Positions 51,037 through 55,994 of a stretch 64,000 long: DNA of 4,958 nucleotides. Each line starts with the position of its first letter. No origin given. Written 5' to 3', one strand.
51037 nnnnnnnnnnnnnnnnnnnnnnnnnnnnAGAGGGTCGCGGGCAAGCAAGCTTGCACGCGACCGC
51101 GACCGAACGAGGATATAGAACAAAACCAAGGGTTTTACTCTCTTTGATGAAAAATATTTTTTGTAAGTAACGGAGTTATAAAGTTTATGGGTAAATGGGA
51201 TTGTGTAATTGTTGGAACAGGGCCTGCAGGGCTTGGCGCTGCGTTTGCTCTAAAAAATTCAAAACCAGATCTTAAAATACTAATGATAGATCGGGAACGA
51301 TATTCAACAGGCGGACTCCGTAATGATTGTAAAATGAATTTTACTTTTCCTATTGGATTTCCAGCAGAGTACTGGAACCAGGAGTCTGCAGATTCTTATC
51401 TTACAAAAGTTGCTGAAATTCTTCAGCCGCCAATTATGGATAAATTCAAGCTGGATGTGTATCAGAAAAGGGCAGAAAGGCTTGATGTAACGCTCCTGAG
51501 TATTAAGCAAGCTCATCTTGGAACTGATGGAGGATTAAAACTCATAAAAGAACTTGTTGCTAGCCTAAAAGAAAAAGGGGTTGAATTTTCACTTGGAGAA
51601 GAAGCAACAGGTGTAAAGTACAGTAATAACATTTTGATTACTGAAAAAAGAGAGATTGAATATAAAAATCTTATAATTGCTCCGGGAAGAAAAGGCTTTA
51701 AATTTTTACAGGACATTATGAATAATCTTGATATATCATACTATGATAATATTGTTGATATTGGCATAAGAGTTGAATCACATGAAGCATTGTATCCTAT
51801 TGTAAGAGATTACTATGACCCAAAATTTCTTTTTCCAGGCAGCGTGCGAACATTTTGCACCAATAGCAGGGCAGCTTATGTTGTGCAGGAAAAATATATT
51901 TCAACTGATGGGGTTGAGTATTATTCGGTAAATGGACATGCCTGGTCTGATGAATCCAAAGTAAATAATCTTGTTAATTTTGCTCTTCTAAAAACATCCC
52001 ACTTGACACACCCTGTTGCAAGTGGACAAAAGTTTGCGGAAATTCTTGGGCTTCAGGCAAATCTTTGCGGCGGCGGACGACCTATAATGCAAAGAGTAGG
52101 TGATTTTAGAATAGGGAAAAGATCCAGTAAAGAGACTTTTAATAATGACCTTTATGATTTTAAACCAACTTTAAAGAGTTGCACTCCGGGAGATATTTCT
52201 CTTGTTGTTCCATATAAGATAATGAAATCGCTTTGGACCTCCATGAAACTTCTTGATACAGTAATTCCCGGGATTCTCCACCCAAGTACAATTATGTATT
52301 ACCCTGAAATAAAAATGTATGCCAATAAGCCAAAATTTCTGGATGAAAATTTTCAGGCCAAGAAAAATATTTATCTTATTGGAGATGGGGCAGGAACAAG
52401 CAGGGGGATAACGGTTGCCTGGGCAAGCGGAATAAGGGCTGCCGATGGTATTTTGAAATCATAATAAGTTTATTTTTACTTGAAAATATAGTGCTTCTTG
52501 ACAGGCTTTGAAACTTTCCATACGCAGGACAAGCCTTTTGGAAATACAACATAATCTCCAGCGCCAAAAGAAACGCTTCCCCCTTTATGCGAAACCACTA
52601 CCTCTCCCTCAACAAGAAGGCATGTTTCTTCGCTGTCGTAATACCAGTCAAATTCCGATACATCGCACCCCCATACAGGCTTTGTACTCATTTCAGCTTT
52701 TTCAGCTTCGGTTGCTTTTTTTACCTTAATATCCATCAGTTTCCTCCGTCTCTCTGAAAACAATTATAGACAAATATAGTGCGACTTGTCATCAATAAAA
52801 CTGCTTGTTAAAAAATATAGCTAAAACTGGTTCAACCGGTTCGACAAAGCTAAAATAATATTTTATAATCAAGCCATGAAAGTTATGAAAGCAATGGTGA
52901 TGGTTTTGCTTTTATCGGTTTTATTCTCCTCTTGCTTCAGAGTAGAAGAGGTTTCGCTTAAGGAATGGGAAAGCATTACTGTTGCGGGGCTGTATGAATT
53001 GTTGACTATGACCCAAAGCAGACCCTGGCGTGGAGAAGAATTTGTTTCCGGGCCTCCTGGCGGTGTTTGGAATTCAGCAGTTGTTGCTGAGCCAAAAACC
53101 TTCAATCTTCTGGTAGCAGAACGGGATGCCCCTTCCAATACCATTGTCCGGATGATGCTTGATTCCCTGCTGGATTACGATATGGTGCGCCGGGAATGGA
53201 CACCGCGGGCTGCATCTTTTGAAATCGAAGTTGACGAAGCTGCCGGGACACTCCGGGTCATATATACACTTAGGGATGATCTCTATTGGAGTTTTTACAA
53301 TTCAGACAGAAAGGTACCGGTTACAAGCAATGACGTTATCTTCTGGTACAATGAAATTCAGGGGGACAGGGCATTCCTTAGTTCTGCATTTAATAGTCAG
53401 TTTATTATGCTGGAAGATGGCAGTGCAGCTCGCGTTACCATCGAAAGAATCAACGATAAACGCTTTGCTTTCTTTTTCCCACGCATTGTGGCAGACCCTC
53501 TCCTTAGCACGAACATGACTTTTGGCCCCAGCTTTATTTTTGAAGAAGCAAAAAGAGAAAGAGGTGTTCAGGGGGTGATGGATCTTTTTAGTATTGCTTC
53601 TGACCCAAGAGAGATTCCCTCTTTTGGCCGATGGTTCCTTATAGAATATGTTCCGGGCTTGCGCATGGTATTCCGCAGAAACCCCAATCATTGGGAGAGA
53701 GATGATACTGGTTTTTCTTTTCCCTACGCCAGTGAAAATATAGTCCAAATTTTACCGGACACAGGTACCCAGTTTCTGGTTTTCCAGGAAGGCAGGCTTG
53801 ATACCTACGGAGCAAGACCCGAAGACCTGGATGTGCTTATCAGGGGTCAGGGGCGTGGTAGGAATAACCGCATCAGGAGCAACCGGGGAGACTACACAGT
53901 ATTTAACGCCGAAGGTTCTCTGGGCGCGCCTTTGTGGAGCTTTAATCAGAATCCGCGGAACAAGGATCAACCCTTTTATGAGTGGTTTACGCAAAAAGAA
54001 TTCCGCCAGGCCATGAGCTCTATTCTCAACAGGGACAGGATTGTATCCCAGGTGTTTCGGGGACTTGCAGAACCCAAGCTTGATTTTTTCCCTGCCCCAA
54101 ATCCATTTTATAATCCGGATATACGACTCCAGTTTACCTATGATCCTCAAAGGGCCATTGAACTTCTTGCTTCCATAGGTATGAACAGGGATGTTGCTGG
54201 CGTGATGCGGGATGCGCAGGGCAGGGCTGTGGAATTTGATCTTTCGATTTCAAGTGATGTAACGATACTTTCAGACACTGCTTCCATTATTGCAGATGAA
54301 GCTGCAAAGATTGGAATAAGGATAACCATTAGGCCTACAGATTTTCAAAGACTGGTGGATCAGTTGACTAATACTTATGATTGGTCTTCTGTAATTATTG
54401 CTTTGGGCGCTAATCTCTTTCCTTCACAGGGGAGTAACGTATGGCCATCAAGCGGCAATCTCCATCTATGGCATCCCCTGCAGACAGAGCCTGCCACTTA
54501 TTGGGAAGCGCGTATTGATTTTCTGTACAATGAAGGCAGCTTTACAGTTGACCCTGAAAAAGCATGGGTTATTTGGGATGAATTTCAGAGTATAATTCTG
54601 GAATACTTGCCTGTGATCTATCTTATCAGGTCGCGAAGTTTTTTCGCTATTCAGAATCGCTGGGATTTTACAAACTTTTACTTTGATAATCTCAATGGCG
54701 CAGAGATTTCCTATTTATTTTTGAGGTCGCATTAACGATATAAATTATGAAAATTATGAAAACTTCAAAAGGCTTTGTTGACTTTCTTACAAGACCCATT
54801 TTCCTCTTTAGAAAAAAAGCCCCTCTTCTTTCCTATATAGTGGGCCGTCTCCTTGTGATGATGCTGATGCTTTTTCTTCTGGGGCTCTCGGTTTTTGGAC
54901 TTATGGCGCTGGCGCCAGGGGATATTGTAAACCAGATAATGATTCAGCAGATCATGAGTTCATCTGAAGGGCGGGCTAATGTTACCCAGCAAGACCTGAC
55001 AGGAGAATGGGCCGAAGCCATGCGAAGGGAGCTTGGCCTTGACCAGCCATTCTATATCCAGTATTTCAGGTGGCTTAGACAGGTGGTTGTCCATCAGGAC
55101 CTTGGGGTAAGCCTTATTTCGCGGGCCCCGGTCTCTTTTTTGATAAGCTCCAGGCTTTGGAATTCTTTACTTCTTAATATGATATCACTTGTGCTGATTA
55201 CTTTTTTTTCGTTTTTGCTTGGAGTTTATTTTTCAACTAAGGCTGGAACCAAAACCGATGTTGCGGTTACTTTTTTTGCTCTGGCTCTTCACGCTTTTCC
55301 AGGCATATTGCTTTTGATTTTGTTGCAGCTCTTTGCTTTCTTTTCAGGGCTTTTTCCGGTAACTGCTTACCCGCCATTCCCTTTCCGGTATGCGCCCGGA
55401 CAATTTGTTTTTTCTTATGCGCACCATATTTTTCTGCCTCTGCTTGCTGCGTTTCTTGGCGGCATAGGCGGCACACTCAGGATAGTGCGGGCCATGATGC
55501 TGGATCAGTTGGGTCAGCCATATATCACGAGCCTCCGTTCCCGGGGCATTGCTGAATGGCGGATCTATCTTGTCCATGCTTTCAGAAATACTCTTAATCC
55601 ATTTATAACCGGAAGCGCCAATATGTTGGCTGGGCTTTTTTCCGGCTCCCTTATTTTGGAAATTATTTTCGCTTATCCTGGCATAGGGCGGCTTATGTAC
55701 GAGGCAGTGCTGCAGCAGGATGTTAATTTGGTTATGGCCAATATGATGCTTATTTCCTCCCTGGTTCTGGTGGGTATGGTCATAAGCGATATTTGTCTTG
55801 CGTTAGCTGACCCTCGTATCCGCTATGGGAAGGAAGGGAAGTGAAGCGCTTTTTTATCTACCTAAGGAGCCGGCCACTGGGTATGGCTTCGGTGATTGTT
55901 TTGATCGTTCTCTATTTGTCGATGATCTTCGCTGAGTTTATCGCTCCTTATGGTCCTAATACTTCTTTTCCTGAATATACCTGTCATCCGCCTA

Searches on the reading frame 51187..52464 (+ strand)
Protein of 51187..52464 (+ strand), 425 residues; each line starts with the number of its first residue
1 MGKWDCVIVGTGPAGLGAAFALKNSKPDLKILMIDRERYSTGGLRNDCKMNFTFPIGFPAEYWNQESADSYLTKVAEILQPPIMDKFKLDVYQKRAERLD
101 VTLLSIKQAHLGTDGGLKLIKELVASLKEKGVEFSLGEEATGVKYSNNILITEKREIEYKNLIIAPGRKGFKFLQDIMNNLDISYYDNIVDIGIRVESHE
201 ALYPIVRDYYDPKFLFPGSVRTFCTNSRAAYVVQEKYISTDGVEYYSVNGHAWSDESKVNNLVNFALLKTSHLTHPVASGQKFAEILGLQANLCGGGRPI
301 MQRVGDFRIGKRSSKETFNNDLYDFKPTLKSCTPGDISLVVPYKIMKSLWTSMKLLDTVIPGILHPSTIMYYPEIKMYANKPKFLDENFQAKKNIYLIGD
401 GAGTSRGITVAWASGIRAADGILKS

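Call 8: search_protein_families(library=ncbifam, proteins=[window:51187-52464:+], max_evalue=0.00001)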
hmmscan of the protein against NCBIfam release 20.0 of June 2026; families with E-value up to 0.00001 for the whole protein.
window:51187-52464:+ (425 aa): 0 families

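Call 10: search_protein_families(library=pfam, proteins=[window:51187-52464:+], max_evalue=0.00001)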
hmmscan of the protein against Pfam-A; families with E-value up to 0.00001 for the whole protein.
window:51187-52464:+ (425 aa): 2 families
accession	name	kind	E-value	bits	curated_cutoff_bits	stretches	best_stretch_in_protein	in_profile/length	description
PF07992.20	Pyr_redox_2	-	2.6e-11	43.9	26.1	1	5-173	2-114/291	Pyridine nucleotide-disulphide oxidoreductase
PF01946.23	Thi4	-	4.5e-06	26.5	26.2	1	4-43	18-56/235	Thi4 family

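Call 45: search_protein_families(library=ncbifam, proteins=[window:51187-52464:+], max_evalue=0.001)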
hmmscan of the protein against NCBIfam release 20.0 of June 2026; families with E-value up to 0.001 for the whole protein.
window:51187-52464:+ (425 aa): 9 families
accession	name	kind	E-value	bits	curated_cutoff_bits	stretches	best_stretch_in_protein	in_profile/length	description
NF003585.0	PRK05249.1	equivalog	1.1e-05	24.3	465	0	3-43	6-44/464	Si-specific NAD(P)(+) transhydrogenase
NF041682.1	ant_diox_AndAa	equivalog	3.5e-05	22.7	650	0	103-191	46-134/406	anthranilate 1,2-dioxygenase system ferredoxin--NAD(+) reductase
NF008843.0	PRK11883.1-3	equivalog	8.4e-05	21.8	406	1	6-59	4-56/424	protoporphyrinogen oxidase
TIGR00275.1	TIGR00275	subfamily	0.00017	20.6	183.8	0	6-37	1-30/401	aminoacetone oxidase family FAD-binding enzyme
NF053717.1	VnlPnlRedVprA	equivalog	0.00022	20.2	600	0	3-45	6-45/481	vinyl phenol reductase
TIGR01350.1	lipoamide_DH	equivalog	0.00023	20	408.8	0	4-39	2-35/461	dihydrolipoyl dehydrogenase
TIGR02032.1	GG-red-SF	subfamily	0.00047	19.9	158.8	0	4-39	1-34/297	geranylgeranyl reductase family protein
TIGR01988.1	Ubi-OHases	subfamily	0.00059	18.8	224.65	1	5-39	1-34/387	ubiquinone biosynthesis hydroxylase, UbiH/UbiF/VisC/COQ6 family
NF006593.0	PRK09126.1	equivalog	0.00065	18.7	420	0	3-37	4-36/393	5-demethoxyubiquinol-8 5-hydroxylase UbiM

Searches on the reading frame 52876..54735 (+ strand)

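Call 19: search_protein_families(library=pfam, proteins=[window:52876-54735:+], max_evalue=0.00001)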
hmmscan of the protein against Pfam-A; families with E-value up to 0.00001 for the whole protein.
window:52876-54735:+ (619 aa): 1 family
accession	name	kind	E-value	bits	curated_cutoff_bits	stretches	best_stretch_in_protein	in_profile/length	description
PF00496.27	SBP_bac_5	-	7.1e-38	131.1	32.4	1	121-518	12-354/368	Bacterial extracellular solute-binding proteins, family 5 Middle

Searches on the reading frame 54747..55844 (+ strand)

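Call 19: search_protein_families(library=pfam, proteins=[window:54747-55844:+], max_evalue=0.00001)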
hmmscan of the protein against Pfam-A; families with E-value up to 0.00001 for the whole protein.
window:54747-55844:+ (365 aa): 1 family
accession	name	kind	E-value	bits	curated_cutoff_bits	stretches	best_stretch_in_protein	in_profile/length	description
PF00528.27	BPD_transp_1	-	1.1e-28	100.7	26.4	1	156-359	2-183/184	Binding-protein-dependent transport system inner membrane component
